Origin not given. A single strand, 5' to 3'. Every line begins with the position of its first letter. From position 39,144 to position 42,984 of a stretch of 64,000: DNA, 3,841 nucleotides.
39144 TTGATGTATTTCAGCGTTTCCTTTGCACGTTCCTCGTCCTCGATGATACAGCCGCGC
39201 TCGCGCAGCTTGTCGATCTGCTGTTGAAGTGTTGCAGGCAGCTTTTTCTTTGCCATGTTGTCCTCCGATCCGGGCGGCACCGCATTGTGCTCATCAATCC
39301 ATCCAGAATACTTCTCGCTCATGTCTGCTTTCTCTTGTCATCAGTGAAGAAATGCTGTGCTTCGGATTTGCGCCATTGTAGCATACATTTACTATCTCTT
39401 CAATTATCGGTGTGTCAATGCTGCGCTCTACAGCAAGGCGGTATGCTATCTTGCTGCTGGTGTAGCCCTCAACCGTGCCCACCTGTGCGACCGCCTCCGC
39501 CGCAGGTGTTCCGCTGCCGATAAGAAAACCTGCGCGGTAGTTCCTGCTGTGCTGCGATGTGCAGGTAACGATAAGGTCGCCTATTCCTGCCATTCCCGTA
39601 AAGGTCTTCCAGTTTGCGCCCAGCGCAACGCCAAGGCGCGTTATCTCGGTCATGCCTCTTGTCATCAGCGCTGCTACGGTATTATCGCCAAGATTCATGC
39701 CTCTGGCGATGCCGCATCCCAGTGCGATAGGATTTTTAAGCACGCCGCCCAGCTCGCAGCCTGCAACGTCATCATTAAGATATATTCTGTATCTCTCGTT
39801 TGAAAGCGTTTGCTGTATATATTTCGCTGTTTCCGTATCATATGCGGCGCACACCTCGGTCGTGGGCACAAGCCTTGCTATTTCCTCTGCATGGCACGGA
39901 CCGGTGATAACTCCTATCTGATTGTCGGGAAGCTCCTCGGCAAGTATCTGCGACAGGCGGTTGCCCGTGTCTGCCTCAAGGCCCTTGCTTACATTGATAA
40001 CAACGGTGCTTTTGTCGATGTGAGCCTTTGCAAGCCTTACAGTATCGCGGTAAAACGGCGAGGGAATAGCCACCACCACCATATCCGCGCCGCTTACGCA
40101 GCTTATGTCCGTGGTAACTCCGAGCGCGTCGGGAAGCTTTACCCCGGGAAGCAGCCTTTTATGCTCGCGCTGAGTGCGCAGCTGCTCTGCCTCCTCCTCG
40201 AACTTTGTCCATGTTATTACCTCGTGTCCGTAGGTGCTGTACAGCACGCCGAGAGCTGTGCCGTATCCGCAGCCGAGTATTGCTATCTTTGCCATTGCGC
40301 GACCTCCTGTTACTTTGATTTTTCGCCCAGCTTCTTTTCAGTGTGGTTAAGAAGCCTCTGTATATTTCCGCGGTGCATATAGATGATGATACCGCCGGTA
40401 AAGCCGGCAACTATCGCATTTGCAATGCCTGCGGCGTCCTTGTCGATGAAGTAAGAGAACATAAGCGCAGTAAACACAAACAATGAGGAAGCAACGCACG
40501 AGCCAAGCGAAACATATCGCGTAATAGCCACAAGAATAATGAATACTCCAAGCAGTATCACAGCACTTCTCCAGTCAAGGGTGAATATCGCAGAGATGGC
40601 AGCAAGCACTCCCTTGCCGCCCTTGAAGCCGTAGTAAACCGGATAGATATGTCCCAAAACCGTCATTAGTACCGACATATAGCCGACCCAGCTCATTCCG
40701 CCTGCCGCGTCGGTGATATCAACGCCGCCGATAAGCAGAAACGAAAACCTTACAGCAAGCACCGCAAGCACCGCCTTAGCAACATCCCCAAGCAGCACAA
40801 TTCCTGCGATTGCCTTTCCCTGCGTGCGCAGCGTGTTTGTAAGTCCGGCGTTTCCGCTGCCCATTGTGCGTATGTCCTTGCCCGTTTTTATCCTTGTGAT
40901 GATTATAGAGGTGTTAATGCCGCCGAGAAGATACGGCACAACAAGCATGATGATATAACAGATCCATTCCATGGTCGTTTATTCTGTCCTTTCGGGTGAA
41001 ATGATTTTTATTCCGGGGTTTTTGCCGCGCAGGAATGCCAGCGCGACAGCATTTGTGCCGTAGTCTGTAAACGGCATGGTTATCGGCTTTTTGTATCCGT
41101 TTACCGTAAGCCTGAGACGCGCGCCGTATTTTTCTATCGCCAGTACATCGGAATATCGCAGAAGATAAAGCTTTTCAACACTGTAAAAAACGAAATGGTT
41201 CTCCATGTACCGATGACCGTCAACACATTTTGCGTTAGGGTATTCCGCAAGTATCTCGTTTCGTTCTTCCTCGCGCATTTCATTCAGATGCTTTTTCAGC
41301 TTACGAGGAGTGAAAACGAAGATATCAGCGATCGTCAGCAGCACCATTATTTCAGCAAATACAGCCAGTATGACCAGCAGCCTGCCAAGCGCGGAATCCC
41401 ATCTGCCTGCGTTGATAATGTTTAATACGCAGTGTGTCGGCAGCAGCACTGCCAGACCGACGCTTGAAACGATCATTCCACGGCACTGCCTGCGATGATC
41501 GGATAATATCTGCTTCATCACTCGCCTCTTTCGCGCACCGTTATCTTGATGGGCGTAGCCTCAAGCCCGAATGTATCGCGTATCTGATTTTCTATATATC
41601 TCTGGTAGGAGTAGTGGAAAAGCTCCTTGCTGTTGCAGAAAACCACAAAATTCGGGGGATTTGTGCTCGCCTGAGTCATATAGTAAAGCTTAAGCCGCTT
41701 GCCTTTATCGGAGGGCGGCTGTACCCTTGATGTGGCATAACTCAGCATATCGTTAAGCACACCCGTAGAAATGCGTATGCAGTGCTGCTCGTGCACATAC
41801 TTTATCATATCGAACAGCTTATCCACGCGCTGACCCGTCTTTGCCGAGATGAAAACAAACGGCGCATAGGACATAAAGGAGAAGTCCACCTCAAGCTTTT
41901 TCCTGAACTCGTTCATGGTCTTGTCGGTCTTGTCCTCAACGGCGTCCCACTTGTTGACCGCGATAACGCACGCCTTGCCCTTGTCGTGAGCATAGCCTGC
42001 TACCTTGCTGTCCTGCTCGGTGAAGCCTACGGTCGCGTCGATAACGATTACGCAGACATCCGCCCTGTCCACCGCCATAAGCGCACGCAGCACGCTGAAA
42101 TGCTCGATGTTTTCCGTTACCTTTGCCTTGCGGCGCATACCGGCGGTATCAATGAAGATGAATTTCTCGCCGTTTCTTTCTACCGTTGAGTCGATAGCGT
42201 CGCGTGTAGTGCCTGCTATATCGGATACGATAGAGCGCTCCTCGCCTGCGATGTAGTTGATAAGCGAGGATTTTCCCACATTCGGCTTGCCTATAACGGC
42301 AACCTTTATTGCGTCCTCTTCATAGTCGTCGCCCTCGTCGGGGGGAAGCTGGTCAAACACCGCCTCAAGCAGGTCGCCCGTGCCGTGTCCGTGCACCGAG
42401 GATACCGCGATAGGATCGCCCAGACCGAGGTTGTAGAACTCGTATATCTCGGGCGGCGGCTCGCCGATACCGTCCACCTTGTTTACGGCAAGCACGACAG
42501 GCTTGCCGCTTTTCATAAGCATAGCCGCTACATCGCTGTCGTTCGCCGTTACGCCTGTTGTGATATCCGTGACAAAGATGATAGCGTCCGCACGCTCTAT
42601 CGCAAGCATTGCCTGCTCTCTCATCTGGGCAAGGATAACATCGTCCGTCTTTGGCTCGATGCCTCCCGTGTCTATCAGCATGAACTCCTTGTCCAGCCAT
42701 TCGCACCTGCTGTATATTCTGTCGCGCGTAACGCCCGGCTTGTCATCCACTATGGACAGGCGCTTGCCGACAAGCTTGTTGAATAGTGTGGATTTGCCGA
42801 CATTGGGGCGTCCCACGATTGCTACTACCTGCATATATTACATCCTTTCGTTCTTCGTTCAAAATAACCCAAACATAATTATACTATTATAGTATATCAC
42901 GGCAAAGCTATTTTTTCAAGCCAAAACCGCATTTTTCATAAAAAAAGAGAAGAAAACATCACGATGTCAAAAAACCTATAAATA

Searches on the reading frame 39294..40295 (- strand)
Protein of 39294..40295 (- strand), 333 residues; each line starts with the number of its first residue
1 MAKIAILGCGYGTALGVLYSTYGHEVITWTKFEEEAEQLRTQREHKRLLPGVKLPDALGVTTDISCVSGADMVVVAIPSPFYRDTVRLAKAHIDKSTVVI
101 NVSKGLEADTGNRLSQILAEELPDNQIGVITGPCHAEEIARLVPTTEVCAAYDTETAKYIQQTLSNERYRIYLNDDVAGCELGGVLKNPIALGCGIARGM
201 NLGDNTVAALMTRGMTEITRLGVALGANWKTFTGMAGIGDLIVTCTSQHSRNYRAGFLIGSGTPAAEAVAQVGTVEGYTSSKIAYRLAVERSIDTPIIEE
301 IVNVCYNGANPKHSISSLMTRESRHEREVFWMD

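Call 3: search_protein_families(library=pfam, proteins=[window:39294-40295:-], max_evalue=0.01)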
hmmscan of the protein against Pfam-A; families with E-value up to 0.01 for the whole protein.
window:39294-40295:- (333 aa): 4 families
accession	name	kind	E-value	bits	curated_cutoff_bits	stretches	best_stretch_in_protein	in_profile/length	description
PF07479.19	NAD_Gly3P_dh_C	-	2.1e-49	167.8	25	1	176-315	1-141/142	NAD-dependent glycerol-3-phosphate dehydrogenase C-terminus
PF01210.29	NAD_Gly3P_dh_N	-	6.6e-40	137.1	23.1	1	3-156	1-157/158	NAD-dependent glycerol-3-phosphate dehydrogenase N-terminus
PF20618.3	GPD_NAD_C_bact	-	3.7e-19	69.5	27.6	1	236-301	1-66/66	Bacterial GPD, NAD-dependent C-terminal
PF03807.23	F420_oxidored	-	0.00013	22.9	21.6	1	3-103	1-92/94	NADP oxidoreductase coenzyme F420-dependent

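Call 57: find_related_loci(query=window:39294-40295:-, collection=metagenome_contigs, flank=6000)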
Query window:39294-40295:- (333 aa) in metagenome_contigs; peptide patterns used: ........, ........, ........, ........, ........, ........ (x = any residue, [..] = any of these).
185 stretches matched a pattern; 93 encode a relative of the query (tblastn E <= 1e-3); the best 80 are kept; 80 distinct loci.
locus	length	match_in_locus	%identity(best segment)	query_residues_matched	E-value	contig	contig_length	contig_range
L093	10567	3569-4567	82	1-333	0e+0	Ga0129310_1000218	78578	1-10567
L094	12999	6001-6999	82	1-333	0e+0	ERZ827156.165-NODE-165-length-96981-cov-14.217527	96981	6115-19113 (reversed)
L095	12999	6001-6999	82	1-333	0e+0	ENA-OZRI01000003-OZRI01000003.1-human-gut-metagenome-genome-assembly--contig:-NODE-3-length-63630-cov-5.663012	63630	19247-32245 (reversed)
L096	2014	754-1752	83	1-333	0e+0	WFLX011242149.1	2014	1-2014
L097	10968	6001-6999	82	1-333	0e+0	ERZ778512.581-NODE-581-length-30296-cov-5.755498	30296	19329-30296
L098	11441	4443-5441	82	1-333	0e+0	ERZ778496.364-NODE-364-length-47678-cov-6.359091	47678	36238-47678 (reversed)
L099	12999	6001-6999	81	1-333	0e+0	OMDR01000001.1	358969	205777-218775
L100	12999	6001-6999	81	1-333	0e+0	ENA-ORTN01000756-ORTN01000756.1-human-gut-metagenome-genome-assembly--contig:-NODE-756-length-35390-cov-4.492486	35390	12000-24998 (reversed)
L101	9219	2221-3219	81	1-333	0e+0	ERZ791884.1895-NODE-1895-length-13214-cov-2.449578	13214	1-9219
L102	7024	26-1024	81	1-333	0e+0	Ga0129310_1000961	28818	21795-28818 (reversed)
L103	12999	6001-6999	81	1-333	0e+0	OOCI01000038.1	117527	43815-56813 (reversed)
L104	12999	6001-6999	80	1-333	0e+0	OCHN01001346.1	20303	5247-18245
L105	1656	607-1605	80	1-333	0e+0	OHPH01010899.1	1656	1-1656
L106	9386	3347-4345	80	1-333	0e+0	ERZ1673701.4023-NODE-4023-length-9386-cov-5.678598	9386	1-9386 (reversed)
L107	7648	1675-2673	80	1-333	0e+0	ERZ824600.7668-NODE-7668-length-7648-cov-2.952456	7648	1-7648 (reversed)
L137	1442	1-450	77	184-333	6e-79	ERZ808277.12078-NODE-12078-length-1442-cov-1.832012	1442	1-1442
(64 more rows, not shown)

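Call 95: search_protein_families(library=pfam, proteins=[L137:553-1023:+], max_evalue=0.001)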
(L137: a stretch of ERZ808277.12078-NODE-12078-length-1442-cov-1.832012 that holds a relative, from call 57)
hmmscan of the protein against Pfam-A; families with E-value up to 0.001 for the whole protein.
L137:553-1023:+ (156 aa): 1 family
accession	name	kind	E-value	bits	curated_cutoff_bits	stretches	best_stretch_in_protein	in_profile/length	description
PF03703.20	bPH_2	-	1.6e-10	41.5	22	1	78-138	7-66/78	Bacterial PH domain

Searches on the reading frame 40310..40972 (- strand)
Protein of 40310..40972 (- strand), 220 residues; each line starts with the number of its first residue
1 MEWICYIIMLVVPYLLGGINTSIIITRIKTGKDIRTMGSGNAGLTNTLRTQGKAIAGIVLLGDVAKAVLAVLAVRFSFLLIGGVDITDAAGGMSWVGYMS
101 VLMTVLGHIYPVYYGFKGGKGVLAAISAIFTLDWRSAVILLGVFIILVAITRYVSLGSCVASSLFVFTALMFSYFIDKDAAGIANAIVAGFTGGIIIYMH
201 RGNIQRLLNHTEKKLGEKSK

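Call 3: search_protein_families(library=pfam, proteins=[window:40310-40972:-], max_evalue=0.01)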
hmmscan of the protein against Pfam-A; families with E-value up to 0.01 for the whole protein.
window:40310-40972:- (220 aa): 1 family
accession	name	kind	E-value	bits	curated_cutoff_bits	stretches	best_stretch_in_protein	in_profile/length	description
PF02660.20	G3P_acyltransf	-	5.9e-45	153.7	24.1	1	14-207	3-164/164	Glycerol-3-phosphate acyltransferase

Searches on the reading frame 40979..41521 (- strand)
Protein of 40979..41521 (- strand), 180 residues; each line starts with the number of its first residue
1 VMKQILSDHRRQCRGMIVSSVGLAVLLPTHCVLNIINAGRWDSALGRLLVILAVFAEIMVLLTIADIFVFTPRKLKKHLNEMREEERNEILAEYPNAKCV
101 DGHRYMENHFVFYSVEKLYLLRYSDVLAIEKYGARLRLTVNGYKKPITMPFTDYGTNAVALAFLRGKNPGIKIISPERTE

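Call 3: search_protein_families(library=pfam, proteins=[window:40979-41521:-], max_evalue=0.01)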
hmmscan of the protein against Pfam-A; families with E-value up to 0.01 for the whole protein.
window:40979-41521:- (180 aa): 0 families

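Call 79: search_protein_families(library=ncbifam, proteins=[window:40979-41521:-], max_evalue=0.01)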
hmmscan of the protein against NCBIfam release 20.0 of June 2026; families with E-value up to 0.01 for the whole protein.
window:40979-41521:- (180 aa): 0 families

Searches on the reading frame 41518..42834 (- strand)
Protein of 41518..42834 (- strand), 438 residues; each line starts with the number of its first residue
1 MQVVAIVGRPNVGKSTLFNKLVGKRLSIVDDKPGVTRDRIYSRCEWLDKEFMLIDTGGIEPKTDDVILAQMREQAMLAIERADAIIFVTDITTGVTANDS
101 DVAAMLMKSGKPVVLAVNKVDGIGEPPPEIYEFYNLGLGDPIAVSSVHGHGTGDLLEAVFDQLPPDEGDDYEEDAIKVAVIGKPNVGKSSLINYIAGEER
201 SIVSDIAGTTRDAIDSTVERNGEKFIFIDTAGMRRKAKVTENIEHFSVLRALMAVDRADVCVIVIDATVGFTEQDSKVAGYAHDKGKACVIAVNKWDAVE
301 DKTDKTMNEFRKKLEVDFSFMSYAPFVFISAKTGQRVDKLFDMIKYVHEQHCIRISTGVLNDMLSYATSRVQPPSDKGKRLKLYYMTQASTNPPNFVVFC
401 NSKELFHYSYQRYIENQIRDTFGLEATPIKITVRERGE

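Call 3: search_protein_families(library=pfam, proteins=[window:41518-42834:-], max_evalue=0.01)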
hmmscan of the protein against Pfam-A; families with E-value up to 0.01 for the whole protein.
window:41518-42834:- (438 aa): 22 families
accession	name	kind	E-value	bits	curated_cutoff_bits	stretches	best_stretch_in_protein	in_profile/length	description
PF01926.29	MMR_HSR1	-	7.9e-61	203.6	21.9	2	4-119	2-113/113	50S ribosome-binding GTPase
PF14714.11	KH_dom-like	-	3e-34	117.6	27.3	1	354-434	1-81/81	KH-domain-like of EngA bacterial GTPase enzymes, C-terminal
PF02421.24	FeoB_N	-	6.6e-30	104.1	27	2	177-342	2-154/156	Ferrous iron transport protein B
PF00009.33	GTP_EFTU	-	7.7e-27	94.5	26.5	2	208-345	54-183/188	Elongation factor Tu GTP binding domain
PF00350.29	Dynamin_N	-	8.4e-16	58.9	27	2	40-119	92-166/168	Dynamin family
PF04548.22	AIG1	-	2e-12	47.3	27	2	178-279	3-104/212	AIG1 family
PF03193.22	RsgA_GTPase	-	2e-10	41.2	30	0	178-234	109-169/174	RsgA GTPase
PF00071.28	Ras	-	4.3e-07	30.1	21.6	1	177-344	1-156/162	Ras family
PF08477.19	Roc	-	6.5e-07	30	27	0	177-241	1-74/119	Ras of Complex, Roc, domain of DAPkinase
PF00005.33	ABC_tran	-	4e-06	27.9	25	0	177-257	13-80/137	ABC transporter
PF09439.16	SRPRB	-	9.4e-06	25.6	25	0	3-105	5-95/178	Signal recognition particle receptor beta subunit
PF03308.22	MeaB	-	1.8e-05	24.3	23.1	0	288-347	173-234/273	Methylmalonyl Co-A mutase-associated GTPase MeaB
PF16897.10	MMR_HSR1_Xtn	-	2.3e-05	24.7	35.2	0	287-344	56-100/106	C-terminal region of MMR_HSR1 domain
PF02492.25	cobW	-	8.6e-05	22.6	20.7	1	213-316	73-174/180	CobW/HypB/UreG, nucleotide-binding domain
PF13479.12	AAA_24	-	0.0001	22.7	27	0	175-268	2-73/195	AAA domain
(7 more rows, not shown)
